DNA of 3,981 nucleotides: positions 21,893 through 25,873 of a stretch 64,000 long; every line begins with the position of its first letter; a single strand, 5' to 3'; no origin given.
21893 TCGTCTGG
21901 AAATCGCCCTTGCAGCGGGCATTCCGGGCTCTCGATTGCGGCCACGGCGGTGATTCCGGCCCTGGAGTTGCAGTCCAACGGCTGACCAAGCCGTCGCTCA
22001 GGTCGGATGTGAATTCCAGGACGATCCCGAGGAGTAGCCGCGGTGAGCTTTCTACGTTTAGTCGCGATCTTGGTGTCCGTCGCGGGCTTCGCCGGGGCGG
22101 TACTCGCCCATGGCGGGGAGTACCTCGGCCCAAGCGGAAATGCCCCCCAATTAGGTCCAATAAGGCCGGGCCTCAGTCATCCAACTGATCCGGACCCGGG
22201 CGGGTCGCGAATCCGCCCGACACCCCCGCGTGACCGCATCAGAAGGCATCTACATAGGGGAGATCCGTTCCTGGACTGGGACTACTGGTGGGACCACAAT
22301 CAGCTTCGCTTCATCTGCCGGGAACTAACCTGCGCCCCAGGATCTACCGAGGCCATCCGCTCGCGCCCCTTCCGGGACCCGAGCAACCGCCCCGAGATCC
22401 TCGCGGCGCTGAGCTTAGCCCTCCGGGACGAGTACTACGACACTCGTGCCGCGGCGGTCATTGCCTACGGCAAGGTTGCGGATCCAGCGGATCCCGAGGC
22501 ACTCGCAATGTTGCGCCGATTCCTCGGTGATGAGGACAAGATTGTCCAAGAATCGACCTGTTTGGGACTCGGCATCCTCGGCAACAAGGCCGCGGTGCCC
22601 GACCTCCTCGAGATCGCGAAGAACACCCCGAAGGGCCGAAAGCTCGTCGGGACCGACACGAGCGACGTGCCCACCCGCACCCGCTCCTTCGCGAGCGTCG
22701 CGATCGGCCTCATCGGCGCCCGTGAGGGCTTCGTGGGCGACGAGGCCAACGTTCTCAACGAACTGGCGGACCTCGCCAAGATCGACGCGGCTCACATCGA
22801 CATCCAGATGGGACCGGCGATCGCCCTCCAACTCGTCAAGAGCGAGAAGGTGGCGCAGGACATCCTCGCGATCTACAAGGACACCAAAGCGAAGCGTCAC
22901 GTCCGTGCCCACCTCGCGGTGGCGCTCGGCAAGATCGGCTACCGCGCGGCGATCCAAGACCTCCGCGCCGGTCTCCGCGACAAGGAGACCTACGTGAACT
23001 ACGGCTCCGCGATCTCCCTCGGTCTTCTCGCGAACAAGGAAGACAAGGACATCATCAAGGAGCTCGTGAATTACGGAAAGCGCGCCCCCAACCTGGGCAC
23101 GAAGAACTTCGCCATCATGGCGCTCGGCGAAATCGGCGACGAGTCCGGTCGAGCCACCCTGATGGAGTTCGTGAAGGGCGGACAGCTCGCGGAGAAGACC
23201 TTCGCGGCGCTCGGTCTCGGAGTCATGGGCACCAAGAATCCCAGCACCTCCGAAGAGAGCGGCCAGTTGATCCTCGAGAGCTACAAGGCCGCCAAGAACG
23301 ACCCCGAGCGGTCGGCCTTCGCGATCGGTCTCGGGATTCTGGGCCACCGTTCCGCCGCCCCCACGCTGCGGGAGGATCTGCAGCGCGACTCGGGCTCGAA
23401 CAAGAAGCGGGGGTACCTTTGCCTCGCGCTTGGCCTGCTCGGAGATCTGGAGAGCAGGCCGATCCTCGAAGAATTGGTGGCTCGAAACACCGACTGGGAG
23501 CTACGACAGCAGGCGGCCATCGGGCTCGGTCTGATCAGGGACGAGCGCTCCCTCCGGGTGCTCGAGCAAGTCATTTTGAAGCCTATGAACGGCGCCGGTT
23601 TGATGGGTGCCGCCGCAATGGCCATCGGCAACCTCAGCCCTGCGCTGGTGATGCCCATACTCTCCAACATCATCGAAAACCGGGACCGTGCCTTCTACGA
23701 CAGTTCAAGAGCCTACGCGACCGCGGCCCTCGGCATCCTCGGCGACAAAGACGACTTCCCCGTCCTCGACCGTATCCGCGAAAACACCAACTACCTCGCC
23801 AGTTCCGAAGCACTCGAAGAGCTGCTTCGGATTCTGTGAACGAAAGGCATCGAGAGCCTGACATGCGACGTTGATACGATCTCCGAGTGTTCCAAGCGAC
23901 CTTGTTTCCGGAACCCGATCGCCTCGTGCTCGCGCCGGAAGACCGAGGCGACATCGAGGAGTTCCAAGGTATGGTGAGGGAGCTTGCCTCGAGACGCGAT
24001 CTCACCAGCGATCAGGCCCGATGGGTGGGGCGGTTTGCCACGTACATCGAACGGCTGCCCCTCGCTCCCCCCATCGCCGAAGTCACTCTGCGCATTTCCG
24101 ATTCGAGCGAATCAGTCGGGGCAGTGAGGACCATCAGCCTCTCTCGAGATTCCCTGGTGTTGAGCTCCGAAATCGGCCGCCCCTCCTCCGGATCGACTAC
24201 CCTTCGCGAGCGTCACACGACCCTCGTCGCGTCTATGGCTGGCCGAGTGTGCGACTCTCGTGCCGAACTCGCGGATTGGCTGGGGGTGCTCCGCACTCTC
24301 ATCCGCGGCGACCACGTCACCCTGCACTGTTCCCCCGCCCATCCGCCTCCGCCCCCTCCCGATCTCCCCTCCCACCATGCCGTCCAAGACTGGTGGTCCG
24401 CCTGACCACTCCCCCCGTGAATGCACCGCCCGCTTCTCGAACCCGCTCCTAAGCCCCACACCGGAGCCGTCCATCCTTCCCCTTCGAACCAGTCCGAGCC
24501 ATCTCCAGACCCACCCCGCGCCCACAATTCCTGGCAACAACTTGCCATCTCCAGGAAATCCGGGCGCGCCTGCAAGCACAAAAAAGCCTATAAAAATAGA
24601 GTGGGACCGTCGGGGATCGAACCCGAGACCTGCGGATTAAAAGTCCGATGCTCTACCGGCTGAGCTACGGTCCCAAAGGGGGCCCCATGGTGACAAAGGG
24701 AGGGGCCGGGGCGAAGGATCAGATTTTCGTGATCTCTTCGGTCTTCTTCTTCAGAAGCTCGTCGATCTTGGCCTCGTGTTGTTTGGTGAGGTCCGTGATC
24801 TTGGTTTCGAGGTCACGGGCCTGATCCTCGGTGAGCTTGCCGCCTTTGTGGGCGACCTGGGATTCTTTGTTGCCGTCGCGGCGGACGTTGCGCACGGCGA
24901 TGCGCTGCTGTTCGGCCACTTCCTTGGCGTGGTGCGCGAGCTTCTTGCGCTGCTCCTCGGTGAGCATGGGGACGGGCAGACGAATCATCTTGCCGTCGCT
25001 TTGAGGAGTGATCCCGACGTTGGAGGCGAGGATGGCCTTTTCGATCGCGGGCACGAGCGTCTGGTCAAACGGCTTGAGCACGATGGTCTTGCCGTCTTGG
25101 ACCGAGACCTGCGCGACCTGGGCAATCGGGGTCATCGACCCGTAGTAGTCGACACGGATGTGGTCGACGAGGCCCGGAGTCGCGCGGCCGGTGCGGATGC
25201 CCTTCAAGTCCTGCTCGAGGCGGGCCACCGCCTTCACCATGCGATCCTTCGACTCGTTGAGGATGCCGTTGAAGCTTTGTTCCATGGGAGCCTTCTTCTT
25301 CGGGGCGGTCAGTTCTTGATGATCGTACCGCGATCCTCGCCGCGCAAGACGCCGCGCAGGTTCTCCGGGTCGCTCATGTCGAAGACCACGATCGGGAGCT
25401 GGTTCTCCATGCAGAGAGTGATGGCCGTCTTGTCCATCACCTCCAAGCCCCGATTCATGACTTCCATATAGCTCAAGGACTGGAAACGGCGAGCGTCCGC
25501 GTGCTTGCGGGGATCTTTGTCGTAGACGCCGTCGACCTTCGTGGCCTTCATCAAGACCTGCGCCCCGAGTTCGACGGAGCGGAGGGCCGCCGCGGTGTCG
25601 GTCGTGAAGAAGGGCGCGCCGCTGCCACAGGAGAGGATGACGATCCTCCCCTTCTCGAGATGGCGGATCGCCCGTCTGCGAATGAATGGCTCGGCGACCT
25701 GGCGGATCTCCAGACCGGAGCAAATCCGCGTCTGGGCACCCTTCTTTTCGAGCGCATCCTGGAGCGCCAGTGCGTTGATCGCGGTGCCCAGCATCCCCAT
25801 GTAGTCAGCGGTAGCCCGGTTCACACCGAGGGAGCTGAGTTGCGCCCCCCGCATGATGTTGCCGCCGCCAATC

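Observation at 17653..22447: Astacin gene bracketed by diverged direct repeats (motif plus HEAT-gene 5' segment); upstream copy is a gene remnant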

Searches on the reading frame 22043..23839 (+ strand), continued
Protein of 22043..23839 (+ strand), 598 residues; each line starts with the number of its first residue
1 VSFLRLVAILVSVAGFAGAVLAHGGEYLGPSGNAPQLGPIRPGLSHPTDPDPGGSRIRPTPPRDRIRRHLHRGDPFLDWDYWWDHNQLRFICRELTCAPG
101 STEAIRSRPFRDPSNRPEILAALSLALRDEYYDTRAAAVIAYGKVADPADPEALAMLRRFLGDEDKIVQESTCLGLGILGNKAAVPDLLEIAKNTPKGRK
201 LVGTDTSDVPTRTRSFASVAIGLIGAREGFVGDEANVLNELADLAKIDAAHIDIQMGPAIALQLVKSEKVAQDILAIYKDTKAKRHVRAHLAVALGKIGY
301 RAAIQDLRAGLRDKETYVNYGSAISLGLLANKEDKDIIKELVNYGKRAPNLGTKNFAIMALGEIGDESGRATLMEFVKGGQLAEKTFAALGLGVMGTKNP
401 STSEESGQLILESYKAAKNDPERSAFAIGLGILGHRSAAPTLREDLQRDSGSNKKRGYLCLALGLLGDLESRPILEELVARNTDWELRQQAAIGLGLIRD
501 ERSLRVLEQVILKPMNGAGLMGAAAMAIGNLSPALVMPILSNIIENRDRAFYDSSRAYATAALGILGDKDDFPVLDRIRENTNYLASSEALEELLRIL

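Call 70: search_protein_families(library=ncbifam, proteins=[window:22043-23839:+], max_evalue=0.01)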
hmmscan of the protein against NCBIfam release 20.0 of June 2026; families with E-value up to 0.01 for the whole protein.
window:22043-23839:+ (598 aa): 5 families
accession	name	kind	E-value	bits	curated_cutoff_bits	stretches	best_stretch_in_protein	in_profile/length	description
NF045915.1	PhycobilmeDegNblB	equivalog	8.2e-14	51.7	300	0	247-343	76-171/214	phycobilisome degradation protein NblB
NF058505.1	phyc_lyase_CpeY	equivalog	4.4e-10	38.7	600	1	281-340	349-408/419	C-phycoerythrin alpha-cysteine-82 phycoerythrobilin lyase CpeY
NF058502.1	phyc_lyase_CpcE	equivalog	3.5e-09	36.6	330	0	132-200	56-121/260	C-phycocyanin alpha-cysteine-84 phycocyanobilin lyase subunit CpcE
NF007244.0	PRK09687.1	equivalog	2.2e-06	27.2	275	0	422-545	145-264/285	putative lyase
NF045662.1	DVU0298_fam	equivalog_domain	0.00042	19.9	75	0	451-486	157-192/213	DVU0298 family protein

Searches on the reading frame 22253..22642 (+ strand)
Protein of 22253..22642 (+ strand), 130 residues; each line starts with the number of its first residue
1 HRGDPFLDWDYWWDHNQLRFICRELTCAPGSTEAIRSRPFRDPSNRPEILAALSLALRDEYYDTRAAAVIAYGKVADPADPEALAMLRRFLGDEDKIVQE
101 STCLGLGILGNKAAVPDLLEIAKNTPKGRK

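Call 57: find_related_loci(query=window:22253-22642:+, collection=metagenome_contigs, flank=10000)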
Query seq(130 aa) (130 aa) in metagenome_contigs; peptide patterns used: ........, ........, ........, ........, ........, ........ (x = any residue, [..] = any of these).
319 stretches matched a pattern; 1 encode a relative of the query (tblastn E <= 1e-3); 1 distinct loci.
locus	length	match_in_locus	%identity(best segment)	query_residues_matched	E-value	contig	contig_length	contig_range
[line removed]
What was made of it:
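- Tried and rejected: Variant-N protein scan of the metagenomes: one weak, uninformative hit, L040 (call 57).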

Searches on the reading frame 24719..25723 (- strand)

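Call 11: search_protein_families(library=pfam, proteins=[window:24719-25723:-], max_evalue=0.01)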
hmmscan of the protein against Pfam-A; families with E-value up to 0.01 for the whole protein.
window:24719-25723:- (334 aa): 2 families
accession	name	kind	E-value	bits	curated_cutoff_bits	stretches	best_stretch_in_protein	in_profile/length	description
PF01765.24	RRF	-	9.5e-59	198.3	29.7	1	169-331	1-163/164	Ribosome recycling factor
PF00244.26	14-3-3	-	0.0058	16.7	33.2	1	252-328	26-103/223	14-3-3 protein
